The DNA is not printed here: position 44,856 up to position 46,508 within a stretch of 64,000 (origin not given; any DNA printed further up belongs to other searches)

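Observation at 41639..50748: Wzm/Wzt-type glycan locus with a radical SAM/SPASM enzyme and a GT2-GT-C fusion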

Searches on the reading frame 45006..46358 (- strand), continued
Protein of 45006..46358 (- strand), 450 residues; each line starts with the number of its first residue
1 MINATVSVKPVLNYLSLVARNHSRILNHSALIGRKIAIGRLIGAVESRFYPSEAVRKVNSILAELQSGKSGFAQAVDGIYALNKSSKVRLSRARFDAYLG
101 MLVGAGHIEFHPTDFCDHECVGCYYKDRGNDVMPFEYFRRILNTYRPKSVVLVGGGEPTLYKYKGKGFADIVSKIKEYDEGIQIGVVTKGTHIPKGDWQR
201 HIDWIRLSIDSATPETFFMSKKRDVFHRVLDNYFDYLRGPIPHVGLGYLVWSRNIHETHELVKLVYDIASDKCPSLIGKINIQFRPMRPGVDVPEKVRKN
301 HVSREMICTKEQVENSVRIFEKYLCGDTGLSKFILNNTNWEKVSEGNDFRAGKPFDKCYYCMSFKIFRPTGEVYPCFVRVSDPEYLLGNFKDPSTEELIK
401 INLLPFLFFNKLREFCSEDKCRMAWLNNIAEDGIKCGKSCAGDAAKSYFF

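Call 67: search_protein_representatives(protein=window:45009-46358:-)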
Query: 450 residues. Proteins with E-value up to 0.001 (for the whole library): 977; up to 1e-10: 175; up to 1e-30: 83. The best 150 are listed.
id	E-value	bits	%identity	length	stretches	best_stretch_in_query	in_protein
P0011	1.6e-160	551.3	55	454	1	7-450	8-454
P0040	5.0e-78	279.4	58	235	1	7-221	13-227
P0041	1.4e-72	261.5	36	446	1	18-450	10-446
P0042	8.8e-70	252.2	34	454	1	19-434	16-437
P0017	1.0e-69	252.0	36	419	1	13-430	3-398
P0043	1.1e-67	245.3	36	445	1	17-436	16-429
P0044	2.7e-66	240.7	35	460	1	19-435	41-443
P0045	9.0e-65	235.7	32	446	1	16-435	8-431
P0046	1.5e-62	228.4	33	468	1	17-434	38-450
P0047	2.3e-62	227.7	33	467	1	17-435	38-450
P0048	1.6e-61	224.9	35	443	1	18-435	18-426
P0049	6.4e-60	219.7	29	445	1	17-450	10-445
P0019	1.2e-59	218.8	35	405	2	84-449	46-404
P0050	1.9e-59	218.1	37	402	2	102-450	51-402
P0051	1.3e-57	212.1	33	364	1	105-433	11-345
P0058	5.5e-51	190.2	33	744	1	61-432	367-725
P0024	1.7e-47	178.7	34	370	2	108-423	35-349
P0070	3.2e-47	177.8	33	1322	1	68-450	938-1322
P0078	5.7e-44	167.1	32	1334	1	94-450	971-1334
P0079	9.9e-44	166.3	34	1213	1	107-446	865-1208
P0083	7.5e-43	163.4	33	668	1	96-450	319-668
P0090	1.9e-40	155.5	31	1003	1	77-450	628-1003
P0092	4.4e-40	154.3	32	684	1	20-449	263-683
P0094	1.4e-39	152.6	32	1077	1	30-450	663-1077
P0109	8.6e-33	130.2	34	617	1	107-433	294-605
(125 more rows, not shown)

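Call 71: search_protein_families(library=padloc, proteins=[window:45006-46358:-], max_evalue=0.001)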
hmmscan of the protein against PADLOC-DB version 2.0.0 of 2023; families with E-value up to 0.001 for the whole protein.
window:45006-46358:- (450 aa): 2 families
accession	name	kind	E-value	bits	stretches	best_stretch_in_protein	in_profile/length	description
PDLC02903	pVip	-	2.7e-11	41.4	1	108-216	2-107/257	Viperins not associated with kinases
PDLC02904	pVip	-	3.1e-07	28.2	1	108-216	5-114/262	Viperins associated with kinases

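Call 75: search_protein_families(library=pfam, proteins=[P0058, P0070, P0078, P0079, P0083, P0090, P0092, P0094, P0109], max_evalue=0.0001)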
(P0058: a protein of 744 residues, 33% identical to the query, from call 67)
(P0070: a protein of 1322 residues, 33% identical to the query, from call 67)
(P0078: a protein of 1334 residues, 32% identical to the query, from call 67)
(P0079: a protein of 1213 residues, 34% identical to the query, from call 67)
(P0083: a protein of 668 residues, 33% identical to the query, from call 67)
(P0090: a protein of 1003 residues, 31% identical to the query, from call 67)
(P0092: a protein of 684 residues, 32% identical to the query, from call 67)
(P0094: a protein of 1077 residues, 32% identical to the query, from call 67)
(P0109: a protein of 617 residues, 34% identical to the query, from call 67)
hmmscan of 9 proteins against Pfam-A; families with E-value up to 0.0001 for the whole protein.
P0058 (744 aa): 1 family
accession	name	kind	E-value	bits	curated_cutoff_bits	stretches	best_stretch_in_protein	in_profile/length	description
PF04055.27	Radical_SAM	-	1.1e-12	48.9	29.5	1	413-554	3-151/166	Radical SAM superfamily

P0070 (1322 aa): 3 families
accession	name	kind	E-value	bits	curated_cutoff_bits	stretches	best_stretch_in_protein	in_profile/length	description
PF01326.24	PPDK_N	-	1.3e-45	156.6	27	1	41-327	3-311/328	Pyruvate phosphate dikinase, AMP/ATP-binding domain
PF00391.29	PEP-utilizers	-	3.3e-17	62.3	23.1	1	800-870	2-72/72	PEP-utilising enzyme, mobile domain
PF04055.27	Radical_SAM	-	1.6e-06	28.8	29.5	1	982-1118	3-142/166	Radical SAM superfamily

P0078 (1334 aa): 2 families
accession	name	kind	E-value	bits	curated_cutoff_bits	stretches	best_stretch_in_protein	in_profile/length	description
PF01326.24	PPDK_N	-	7.3e-54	183.7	27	1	47-339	3-312/328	Pyruvate phosphate dikinase, AMP/ATP-binding domain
PF00391.29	PEP-utilizers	-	1.3e-16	60.3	23.1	1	808-878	2-72/72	PEP-utilising enzyme, mobile domain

P0079 (1213 aa): 3 families
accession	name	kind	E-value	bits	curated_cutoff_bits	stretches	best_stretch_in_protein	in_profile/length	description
PF01326.24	PPDK_N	-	7.1e-35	121.3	27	2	2-167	21-202/328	Pyruvate phosphate dikinase, AMP/ATP-binding domain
PF00391.29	PEP-utilizers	-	4e-17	62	23.1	1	701-771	2-72/72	PEP-utilising enzyme, mobile domain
PF04055.27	Radical_SAM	-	5.9e-08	33.5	29.5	1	870-997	3-131/166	Radical SAM superfamily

P0083 (668 aa): 2 families
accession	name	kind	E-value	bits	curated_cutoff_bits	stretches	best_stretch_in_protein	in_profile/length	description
PF00782.25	DSPc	-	4.1e-12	46.5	33.5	1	51-165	15-132/133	Dual specificity phosphatase, catalytic domain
PF04055.27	Radical_SAM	-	1.8e-06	28.7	29.5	1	337-491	5-164/166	Radical SAM superfamily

P0090 (1003 aa): 1 family
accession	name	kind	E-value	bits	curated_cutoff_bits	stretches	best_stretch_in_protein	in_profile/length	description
PF00391.29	PEP-utilizers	-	3.8e-20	71.7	23.1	1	485-555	2-72/72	PEP-utilising enzyme, mobile domain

P0092 (684 aa): 1 family
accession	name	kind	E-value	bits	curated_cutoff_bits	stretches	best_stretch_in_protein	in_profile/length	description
PF00391.29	PEP-utilizers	-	1.8e-20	72.7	23.1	1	164-234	2-72/72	PEP-utilising enzyme, mobile domain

P0094 (1077 aa): 3 families
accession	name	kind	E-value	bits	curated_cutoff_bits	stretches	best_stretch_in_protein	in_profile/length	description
PF00391.29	PEP-utilizers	-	8.2e-15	54.6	23.1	1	570-638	4-72/72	PEP-utilising enzyme, mobile domain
PF01326.24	PPDK_N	-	2.4e-13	50.5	27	1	34-102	245-315/328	Pyruvate phosphate dikinase, AMP/ATP-binding domain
PF04055.27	Radical_SAM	-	7.7e-05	23.4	29.5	0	740-821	3-88/166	Radical SAM superfamily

P0109 (617 aa): 1 family
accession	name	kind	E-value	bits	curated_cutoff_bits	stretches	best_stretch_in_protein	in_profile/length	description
PF04055.27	Radical_SAM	-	5.4e-10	40.1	29.5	1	299-448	3-163/166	Radical SAM superfamily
